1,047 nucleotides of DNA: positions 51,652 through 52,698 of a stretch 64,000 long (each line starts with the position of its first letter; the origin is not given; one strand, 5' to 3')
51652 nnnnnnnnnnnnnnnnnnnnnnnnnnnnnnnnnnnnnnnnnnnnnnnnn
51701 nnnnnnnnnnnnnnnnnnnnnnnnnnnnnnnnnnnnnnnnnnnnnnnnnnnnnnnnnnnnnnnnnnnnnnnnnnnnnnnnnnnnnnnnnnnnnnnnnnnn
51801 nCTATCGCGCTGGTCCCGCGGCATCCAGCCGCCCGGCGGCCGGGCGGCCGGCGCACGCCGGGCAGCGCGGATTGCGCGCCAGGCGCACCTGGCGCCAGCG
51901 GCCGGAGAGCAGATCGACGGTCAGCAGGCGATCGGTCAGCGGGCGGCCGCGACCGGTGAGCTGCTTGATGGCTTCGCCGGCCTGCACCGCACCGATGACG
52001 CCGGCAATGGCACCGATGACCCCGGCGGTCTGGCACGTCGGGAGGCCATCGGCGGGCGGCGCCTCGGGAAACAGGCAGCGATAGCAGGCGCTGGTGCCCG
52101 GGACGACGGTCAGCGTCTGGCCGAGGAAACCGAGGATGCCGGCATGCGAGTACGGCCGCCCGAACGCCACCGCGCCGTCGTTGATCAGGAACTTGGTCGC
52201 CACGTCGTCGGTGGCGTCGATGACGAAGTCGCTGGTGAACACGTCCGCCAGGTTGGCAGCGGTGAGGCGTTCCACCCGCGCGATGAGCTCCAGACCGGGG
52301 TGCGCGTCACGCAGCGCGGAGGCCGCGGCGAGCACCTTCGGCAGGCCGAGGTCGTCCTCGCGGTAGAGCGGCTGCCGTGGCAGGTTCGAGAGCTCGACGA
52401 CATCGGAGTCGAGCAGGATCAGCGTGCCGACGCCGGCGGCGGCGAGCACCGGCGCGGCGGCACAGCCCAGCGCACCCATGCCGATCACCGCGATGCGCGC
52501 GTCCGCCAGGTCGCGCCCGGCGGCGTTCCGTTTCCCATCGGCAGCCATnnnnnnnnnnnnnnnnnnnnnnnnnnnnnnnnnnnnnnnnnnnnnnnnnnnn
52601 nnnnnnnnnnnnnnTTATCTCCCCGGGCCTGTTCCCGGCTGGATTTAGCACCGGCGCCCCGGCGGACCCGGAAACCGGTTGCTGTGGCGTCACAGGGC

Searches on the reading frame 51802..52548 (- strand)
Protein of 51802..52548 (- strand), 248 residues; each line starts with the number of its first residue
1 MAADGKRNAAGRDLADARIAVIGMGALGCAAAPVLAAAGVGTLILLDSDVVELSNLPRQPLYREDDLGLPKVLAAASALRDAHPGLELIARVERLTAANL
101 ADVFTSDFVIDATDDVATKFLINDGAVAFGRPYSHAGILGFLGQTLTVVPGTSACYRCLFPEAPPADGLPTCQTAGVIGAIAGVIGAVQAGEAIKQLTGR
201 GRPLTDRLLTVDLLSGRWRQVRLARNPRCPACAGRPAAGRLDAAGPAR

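Call 6: search_protein_families(library=pfam, proteins=[window:51802-52548:-], max_evalue=0.01)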
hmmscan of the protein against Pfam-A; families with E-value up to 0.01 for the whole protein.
window:51802-52548:- (248 aa): 1 family
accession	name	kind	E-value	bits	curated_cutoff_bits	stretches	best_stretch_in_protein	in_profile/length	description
PF00899.27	ThiF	-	3.9e-67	226.3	28.1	1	12-231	16-238/238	ThiF family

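Call 7: search_protein_families(library=ncbifam, proteins=[window:51802-52548:-], max_evalue=0.01)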
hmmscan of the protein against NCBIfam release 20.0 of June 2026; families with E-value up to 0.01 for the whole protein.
window:51802-52548:- (248 aa): 22 families
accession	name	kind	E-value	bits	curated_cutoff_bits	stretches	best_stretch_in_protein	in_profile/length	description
NF006444.0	PRK08762.1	equivalog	2.1e-67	227.4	449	1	12-235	143-370/387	molybdopterin-synthase adenylyltransferase MoeB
NF047750.1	SAMPActivE1UbaA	equivalog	7.8e-57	192.7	450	1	13-235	29-251/270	SAMP-activating enzyme E1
TIGR02356.1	adenyl_thiF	equivalog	6.3e-56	189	275.25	1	13-197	18-203/203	thiazole biosynthesis adenylyltransferase ThiF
NF004281.0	PRK05690.1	subfamily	8.6e-54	182.4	266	1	13-233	29-249/250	molybdopterin-synthase adenylyltransferase MoeB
NF004111.0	PRK05600.1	equivalog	3.7e-51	174.4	437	1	13-232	38-261/371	ThiF family adenylyltransferase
NF005902.0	PRK07878.1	equivalog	6.4e-51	173.5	647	1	12-231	38-262/392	adenylyltransferase/sulfurtransferase MoeZ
TIGR02355.1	moeB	equivalog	1.3e-43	149.1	376.55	1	13-232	21-240/240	molybdopterin-synthase adenylyltransferase MoeB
NF005646.0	PRK07411.1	equivalog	8.9e-43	146.9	633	1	13-231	35-254/390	molybdopterin-synthase adenylyltransferase MoeB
NF009123.0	PRK12475.1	subfamily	1.4e-42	146.2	510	1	12-234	20-245/338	MoeB/ThiF family adenylyltransferase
NF006204.0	PRK08328.1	equivalog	4.4e-41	141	339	1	13-218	24-226/231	hypothetical protein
NF006395.0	PRK08644.1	equivalog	1.8e-22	80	159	1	12-125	26-139/215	sulfur carrier protein ThiS adenylyltransferase ThiF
TIGR02354.1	thiF_fam2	equivalog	9.3e-19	68.1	152.2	1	13-124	18-129/200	thiamine biosynthesis protein ThiF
TIGR01408.1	Ube1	subfamily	1.5e-18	66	750.05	1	12-174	415-585/1008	ubiquitin-activating enzyme E1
NF011696.0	PRK15116.1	equivalog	8.8e-13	48.5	304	1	12-120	26-136/268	tRNA cyclic N6-threonylcarbamoyladenosine(37) synthase TcdA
NF058523.1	6A-MBL_cap2_3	equivalog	7.2e-12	44.6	320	1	8-114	289-400/665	anti-phage 6A-MBL system cap2_3 protein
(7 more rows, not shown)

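Call 22: search_solved_structures(query=window:51802-52548:-, max_evalue=1e-10, show_alignments=3)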
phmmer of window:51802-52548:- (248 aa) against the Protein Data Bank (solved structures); distinct sequences matched with E-value up to 1e-10: 54.
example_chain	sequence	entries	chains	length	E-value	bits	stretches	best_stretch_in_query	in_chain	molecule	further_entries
1zud_1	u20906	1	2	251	2.9e-46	161.4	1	12-236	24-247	Adenylyltransferase thiF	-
1zfn_A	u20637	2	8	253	3e-46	161.4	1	12-236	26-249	Adenylyltransferase thiF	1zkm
1jw9_B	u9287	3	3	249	1.4e-41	146.1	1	13-233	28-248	MOLYBDOPTERIN BIOSYNTHESIS MOEB PROTEIN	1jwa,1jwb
6yub_B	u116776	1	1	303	1e-30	110.6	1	13-199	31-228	Adenylyltransferase and sulfurtransferase uba4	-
6yub_A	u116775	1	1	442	2.8e-30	109.1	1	13-199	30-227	Adenylyltransferase and sulfurtransferase uba4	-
6z6s_DDD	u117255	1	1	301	3.8e-29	105.4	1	13-199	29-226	Adenylyltransferase and sulfurtransferase uba4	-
6yuc_D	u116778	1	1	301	3.8e-29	105.4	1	13-199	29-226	Adenylyltransferase and sulfurtransferase uba4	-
9qgg_B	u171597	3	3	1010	1.8e-18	70.5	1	13-181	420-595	E1 ubiquitin-activating enzyme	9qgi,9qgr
5tr4_A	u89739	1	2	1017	2.5e-18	70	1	13-174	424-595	Ubiquitin-activating enzyme E1 1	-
1tt5_B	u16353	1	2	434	3.1e-18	69.7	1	17-177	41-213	ubiquitin-activating enzyme E1C isoform 1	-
3cmm_A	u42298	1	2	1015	3.3e-18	69.6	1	13-174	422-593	Ubiquitin-activating enzyme E1 1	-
6nya_A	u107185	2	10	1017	3.3e-18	69.6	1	13-174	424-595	Ubiquitin-activating enzyme E1 1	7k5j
5l6h_A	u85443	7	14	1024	3.4e-18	69.6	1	13-174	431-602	Ubiquitin-activating enzyme E1 1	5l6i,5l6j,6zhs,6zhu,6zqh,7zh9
1yov_B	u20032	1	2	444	3.4e-18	69.5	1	17-177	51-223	Ubiquitin-activating enzyme E1C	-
4nnj_A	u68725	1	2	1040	3.5e-18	69.5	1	13-174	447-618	Ubiquitin-activating enzyme E1 1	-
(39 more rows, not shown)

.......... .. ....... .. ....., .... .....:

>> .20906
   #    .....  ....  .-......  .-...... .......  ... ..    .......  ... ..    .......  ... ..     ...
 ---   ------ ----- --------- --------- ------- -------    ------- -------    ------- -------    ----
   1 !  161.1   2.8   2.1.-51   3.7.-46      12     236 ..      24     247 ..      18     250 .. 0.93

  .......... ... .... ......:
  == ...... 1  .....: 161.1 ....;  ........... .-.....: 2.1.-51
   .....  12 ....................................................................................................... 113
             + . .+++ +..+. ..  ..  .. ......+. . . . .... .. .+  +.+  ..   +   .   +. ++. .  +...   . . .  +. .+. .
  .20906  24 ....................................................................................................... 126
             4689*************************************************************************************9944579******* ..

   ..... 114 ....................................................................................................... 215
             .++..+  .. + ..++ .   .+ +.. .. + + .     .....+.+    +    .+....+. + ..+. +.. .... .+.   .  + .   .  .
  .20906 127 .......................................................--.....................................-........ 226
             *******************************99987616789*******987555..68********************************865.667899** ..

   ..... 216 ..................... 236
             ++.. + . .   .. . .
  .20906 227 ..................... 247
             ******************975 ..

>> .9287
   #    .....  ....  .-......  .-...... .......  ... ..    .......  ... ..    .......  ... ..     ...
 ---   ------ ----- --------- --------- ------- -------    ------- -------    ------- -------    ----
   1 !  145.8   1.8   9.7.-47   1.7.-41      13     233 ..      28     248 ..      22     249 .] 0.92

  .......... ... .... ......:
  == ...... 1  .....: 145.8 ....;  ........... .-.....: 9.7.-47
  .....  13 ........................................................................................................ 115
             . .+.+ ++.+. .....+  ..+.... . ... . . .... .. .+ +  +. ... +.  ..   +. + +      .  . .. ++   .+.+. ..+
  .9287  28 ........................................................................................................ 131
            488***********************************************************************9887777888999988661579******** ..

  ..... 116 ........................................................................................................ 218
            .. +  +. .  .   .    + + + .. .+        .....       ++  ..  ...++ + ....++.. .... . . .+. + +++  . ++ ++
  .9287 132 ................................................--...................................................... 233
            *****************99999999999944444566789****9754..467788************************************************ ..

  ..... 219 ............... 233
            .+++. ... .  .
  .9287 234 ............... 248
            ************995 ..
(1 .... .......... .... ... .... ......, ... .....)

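Call 72: predict_structure(alignment_id=A3)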
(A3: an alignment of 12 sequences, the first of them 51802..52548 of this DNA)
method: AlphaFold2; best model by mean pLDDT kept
length: 248 residues; sequences in the alignment: 12
mean_pLDDT: 88.5   pTM: 0.87
mean pLDDT of the five models: 88.5, 88.1, 87.8, 87.4, 84.6
residues with pLDDT >= 90: 179; 70-90: 43; 50-70: 6; < 50: 20
segments of 3 or more residues with pLDDT < 50: 1-9, 238-248
pLDDT, mean of each block of 10 residues (from residue 1): 43 91 97 98 98 90 97 98 97 96 96 94 95 95 95 90 80 84 97 95 92 96 88 63 37
secondary structure, 60 per line:
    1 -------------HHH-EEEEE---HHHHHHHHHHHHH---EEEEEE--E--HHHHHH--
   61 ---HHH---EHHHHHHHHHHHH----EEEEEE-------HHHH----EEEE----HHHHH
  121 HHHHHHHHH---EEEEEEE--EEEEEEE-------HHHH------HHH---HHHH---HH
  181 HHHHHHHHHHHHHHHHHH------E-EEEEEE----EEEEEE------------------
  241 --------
elements in order: E18-22 H26-38 E42-47 H53-58 H71-82 E87-92 H100-103 E108-111 H116-129 E133-139 E142-148 H156-159 H172-175 H179-198 E207-212 E217-222
